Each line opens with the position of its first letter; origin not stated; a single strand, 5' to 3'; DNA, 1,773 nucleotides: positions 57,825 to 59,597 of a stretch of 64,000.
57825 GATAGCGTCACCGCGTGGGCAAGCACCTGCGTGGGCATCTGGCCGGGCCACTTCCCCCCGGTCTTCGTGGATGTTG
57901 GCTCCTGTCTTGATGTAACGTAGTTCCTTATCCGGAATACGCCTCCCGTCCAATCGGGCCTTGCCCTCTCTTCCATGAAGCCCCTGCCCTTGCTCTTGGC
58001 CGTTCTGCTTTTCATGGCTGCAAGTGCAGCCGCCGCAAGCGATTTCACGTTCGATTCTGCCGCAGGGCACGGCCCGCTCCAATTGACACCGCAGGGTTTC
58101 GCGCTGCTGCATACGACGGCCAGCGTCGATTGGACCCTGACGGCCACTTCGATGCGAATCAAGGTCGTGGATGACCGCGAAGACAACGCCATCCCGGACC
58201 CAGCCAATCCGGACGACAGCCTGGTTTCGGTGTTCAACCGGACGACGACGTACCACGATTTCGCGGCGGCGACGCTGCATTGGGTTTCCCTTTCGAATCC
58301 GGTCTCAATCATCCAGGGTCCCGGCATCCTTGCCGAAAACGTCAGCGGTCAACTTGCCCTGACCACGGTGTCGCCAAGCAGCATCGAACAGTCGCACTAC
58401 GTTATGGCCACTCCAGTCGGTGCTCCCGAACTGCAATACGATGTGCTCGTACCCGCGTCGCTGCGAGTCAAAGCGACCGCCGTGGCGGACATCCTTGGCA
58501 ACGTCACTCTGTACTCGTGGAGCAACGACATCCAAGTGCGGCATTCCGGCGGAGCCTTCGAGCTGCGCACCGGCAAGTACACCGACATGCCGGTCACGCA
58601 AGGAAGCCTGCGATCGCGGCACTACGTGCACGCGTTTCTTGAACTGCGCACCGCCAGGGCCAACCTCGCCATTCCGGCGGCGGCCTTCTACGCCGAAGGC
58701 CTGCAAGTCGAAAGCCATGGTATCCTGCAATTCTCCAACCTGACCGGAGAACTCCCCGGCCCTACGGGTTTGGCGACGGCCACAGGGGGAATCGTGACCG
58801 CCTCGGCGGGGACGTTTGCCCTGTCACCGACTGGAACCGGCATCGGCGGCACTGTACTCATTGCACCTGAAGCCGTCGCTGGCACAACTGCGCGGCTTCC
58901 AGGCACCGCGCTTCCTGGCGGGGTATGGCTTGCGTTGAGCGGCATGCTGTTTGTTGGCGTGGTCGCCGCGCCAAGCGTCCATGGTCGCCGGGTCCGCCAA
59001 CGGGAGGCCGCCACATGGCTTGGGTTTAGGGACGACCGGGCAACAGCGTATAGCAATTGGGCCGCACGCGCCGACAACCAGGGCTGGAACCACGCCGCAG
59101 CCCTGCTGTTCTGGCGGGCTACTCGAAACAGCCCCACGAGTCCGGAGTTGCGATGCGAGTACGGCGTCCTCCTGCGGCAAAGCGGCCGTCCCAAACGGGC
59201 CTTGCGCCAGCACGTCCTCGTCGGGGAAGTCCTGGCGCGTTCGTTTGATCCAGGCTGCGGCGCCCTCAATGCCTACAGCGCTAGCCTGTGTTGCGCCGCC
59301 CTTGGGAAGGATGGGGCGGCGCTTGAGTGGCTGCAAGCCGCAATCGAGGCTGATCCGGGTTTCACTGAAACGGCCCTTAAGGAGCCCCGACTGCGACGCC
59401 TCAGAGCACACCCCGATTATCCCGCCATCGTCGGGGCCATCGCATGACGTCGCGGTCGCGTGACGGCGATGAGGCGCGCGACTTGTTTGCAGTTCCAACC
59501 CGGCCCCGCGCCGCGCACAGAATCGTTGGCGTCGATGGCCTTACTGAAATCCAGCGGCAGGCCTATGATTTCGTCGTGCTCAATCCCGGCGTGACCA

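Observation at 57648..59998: Split version of the same module: small secreted Cys peptide, then type-I membrane receptor-like protein, then tandem-wHTH regulator, in a compact, translationally coupled cassette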

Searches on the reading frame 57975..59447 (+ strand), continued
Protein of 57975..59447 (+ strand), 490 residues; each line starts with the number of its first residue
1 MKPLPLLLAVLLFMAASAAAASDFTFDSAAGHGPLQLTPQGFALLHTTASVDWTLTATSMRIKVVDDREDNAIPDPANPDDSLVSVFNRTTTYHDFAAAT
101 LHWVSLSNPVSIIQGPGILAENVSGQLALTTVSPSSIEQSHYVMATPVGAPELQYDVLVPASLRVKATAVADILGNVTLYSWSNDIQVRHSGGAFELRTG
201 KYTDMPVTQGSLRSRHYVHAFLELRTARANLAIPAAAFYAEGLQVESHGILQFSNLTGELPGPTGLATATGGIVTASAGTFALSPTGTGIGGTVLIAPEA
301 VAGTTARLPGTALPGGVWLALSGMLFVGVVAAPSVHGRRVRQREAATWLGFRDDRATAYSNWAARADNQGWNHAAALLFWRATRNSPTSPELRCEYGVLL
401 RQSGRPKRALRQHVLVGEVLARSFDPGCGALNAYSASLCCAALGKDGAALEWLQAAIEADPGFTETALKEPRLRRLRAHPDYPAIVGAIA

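Call 104: search_protein_families(library=pfam, proteins=[L009:1130-1501:+, L010:60-446:+, L011:4327-4947:+, L006:1824-2042:+, L005:5761-5940:+], max_evalue=0.1)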
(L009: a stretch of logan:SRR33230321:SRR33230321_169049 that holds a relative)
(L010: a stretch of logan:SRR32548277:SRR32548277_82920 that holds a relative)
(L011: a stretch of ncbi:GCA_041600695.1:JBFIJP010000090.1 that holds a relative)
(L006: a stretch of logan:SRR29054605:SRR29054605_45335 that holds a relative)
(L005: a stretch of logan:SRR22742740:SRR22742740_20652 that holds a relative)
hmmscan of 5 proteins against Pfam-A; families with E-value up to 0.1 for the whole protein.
L009:1130-1501:+ (123 aa): 2 families
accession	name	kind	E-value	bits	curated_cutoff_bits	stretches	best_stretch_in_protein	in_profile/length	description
PF18370.7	RGI_lyase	-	0.00059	20.6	27.8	1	29-90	12-73/86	Rhamnogalacturonan I lyases beta-sheet domain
PF01108.23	Tissue_fac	-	0.087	13.1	27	0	4-56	5-57/107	Tissue factor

L010:60-446:+ (128 aa): 0 families

L011:4327-4947:+ (206 aa): 1 family
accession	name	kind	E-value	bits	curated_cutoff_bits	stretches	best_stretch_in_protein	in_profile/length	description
PF18370.7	RGI_lyase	-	0.002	18.9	27.8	1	69-134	12-82/86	Rhamnogalacturonan I lyases beta-sheet domain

L006:1824-2042:+ (72 aa): 0 families

L005:5761-5940:+ (59 aa): 0 families

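Call 107: find_related_loci(query=A2, collection=viral_contigs, flank=4000)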
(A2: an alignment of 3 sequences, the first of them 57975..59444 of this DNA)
Query A2 (490 aa) in viral_contigs; peptide patterns used: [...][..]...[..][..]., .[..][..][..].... (x = any residue, [..] = any of these).
87 stretches matched a pattern, but none encodes a relative of the query by tblastn (E <= 1e-3).

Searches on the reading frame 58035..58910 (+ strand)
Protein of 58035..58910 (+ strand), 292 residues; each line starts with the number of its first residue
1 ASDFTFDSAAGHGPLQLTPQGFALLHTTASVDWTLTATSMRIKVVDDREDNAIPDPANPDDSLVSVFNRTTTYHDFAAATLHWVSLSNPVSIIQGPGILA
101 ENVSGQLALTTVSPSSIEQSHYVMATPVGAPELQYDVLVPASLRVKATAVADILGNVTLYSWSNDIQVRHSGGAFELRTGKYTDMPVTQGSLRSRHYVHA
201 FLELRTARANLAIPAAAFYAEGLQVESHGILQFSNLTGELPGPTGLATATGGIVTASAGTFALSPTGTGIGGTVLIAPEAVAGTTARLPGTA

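Call 79: predict_structure(alignment_id=A9)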
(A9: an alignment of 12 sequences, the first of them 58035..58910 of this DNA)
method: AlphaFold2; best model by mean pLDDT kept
length: 292 residues; sequences in the alignment: 12
mean_pLDDT: 88.2   pTM: 0.84
mean pLDDT of the five models: 88.2, 87.0, 86.7, 86.6, 85.8
residues with pLDDT >= 90: 201; 70-90: 52; 50-70: 30; < 50: 9
segments of 3 or more residues with pLDDT < 50: 125-131
pLDDT, mean of each block of 10 residues (from residue 1): 91 94 95 98 90 68 73 97 96 91 87 92 53 77 94 96 97 96 68 81 97 93 95 96 87 94 94 95 80 50
secondary structure, 60 per line:
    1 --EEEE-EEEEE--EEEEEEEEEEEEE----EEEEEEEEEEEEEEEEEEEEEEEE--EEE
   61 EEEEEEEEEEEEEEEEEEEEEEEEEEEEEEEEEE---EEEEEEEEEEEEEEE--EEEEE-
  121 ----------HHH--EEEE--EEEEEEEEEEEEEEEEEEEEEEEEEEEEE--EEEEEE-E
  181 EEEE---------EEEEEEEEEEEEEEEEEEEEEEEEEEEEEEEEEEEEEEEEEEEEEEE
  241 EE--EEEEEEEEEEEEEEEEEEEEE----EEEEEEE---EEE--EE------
elements in order: E3-6 E8-12 E15-27 E32-55 E58-94 E98-112 E115-119 E136-139 E142-170 E173-178 E180-184 E194-242 E245-265 E270-276 E280-282

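Call 86: fold_search(model_id=the predicted structure, library=pdb)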
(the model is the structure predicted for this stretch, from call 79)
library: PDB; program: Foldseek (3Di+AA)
matches with E <= 10: 775; with E <= 0.001: 0
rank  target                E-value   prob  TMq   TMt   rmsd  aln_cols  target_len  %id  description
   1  9mb0_A                1.5e-03  0.13  0.09  0.06  25.6       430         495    7  Cryo-EM structure of Dengue virus serotype2 THSTI/TRC/01 strain bound with J9 fab (released 2026-04-01)
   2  7yw7_A                7.5e-03  0.08  0.08  0.07  26.5       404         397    7  Crystal structure of zika virus E protein (released 2022-11-09)
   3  7ah9_5K               7.5e-03  0.08  0.08  0.06  19.5       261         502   10  Substrate-engaged type 3 secretion system needle complex from Salmonella enterica typhimurium - SpaR state 1 (released 2021-03-17)
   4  7kv9_A                7.9e-03  0.07  0.08  0.06  25.9       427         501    5  Chimeric flavivirus between Binjari virus and West Nile (Kunjin) virus (released 2020-12-23)
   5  3zjx_A                8.7e-03  0.05  0.07  0.07  27.1       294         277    9  Clostridium perfringens epsilon toxin mutant H149A bound to octyl glucoside (released 2013-03-27)
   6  3zjx_B                1.0e-02  0.06  0.07  0.07  29.1       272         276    8  Clostridium perfringens epsilon toxin mutant H149A bound to octyl glucoside (released 2013-03-27)
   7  3zjx_D                1.2e-02  0.06  0.08  0.08  28.6       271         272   11  Clostridium perfringens epsilon toxin mutant H149A bound to octyl glucoside (released 2013-03-27)
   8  9crc_A                1.5e-02  0.16  0.12  0.05  21.8       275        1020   11  Cryo-EM structure of SARS-CoV-2 Spike Proteins on intact virions: B.1 variant 3 closed RBDs (released 2024-11-27)
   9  3fvc                  1.5e-02  0.14  0.12  0.07  22.4       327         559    8  Crystal structure of a trimeric variant of the Epstein-Barr virus glycoprotein B (released 2009-03-17)
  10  7bq5_A                1.7e-02  0.04  0.07  0.06  28.1       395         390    8  ZIKV sE bound to mAb Z6 (released 2021-03-24)
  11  9owf_A                1.8e-02  0.07  0.09  0.07  26.1       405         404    8  X-ray crystal structure of Zika virus envelope glycoprotein in complex with Fab of F25.S02 (released 2026-03-04)
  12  5lbv_B                1.8e-02  0.06  0.08  0.07  25.7       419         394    8  Structural basis of zika and dengue virus potent antibody cross-neutralization (released 2016-07-06)
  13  8xki_B                2.1e-02  0.18  0.14  0.05  21.8       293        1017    8  A neutralizing nanobody VHH60 against wt SARS-CoV-2 (released 2024-07-10)
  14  3g4n_B                2.1e-02  0.08  0.11  0.08  27.4       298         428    9  Crystal structure of the activated aerolysin mutant H132D (released 2010-02-09)
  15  7bpk_A                2.1e-02  0.06  0.08  0.07  25.7       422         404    7  Zika virus envelope protein mutant bound to mAb (released 2021-03-24)
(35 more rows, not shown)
